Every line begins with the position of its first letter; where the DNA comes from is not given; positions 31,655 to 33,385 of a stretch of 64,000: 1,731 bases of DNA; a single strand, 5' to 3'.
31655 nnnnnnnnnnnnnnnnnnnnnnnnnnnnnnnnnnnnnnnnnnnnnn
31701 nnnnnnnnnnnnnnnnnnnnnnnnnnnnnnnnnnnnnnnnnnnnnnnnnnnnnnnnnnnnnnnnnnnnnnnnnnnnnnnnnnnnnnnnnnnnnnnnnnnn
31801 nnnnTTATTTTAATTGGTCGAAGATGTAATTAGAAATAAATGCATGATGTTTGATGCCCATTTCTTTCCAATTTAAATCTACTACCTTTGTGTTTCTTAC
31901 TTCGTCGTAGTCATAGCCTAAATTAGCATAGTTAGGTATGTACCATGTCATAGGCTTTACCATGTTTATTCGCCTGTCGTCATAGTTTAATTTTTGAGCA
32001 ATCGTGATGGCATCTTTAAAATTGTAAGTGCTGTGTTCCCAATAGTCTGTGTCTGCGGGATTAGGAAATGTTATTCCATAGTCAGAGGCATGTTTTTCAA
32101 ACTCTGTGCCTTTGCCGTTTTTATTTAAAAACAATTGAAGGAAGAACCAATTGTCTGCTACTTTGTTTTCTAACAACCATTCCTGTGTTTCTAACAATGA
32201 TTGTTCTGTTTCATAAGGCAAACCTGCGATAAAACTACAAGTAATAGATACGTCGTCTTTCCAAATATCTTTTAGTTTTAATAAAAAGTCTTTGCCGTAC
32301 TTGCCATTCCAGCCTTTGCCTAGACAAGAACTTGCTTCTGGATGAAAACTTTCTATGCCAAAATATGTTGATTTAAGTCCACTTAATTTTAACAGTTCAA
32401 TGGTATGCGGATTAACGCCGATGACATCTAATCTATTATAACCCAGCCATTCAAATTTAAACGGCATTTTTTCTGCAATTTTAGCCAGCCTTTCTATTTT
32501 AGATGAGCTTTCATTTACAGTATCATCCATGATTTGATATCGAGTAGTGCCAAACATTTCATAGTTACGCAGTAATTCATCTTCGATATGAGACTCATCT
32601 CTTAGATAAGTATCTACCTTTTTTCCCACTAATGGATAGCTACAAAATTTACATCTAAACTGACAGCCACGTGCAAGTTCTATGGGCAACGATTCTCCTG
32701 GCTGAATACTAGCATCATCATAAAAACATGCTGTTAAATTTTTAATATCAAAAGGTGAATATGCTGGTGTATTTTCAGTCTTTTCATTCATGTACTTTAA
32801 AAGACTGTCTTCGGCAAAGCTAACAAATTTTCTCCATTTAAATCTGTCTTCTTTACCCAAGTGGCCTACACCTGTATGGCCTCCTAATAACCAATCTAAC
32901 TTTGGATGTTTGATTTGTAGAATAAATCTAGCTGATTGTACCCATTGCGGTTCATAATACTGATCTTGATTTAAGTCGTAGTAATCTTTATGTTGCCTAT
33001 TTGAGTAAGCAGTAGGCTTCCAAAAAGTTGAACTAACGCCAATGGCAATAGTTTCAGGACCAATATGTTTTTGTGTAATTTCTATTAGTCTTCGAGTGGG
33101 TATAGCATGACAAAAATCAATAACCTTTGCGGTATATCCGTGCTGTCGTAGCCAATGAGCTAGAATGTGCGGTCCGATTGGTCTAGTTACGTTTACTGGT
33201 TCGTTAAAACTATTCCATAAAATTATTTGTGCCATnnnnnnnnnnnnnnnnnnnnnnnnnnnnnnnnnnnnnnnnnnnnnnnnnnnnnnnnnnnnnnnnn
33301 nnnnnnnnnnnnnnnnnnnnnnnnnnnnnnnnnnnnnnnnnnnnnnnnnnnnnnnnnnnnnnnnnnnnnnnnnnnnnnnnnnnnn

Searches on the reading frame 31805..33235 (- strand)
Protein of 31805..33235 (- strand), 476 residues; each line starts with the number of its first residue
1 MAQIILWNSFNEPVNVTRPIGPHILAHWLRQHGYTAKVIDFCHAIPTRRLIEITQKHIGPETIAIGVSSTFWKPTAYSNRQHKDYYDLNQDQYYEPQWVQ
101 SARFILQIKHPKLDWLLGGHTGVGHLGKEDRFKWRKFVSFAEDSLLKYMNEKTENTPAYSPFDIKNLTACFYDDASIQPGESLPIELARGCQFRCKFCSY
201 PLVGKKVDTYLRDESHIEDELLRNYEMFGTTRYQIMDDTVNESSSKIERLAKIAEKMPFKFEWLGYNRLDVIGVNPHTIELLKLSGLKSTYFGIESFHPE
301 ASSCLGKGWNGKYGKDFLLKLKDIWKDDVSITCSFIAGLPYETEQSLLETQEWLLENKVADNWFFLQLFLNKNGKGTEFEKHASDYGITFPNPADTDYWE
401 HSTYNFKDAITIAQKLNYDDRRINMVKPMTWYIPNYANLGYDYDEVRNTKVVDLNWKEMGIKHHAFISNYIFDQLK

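Call 9: search_protein_families(library=pfam, proteins=[window:31805-33235:-], max_evalue=0.01)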
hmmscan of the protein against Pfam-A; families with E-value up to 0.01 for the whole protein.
window:31805-33235:- (476 aa): 1 family
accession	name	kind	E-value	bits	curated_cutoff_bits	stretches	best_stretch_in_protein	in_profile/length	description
PF04055.27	Radical_SAM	-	2.1e-12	48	29.5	1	185-354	1-166/166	Radical SAM superfamily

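Call 10: search_protein_families(library=phrogs, proteins=[window:31805-33235:-], max_evalue=0.001)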
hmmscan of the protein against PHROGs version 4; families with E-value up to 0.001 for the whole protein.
window:31805-33235:- (476 aa): 0 families
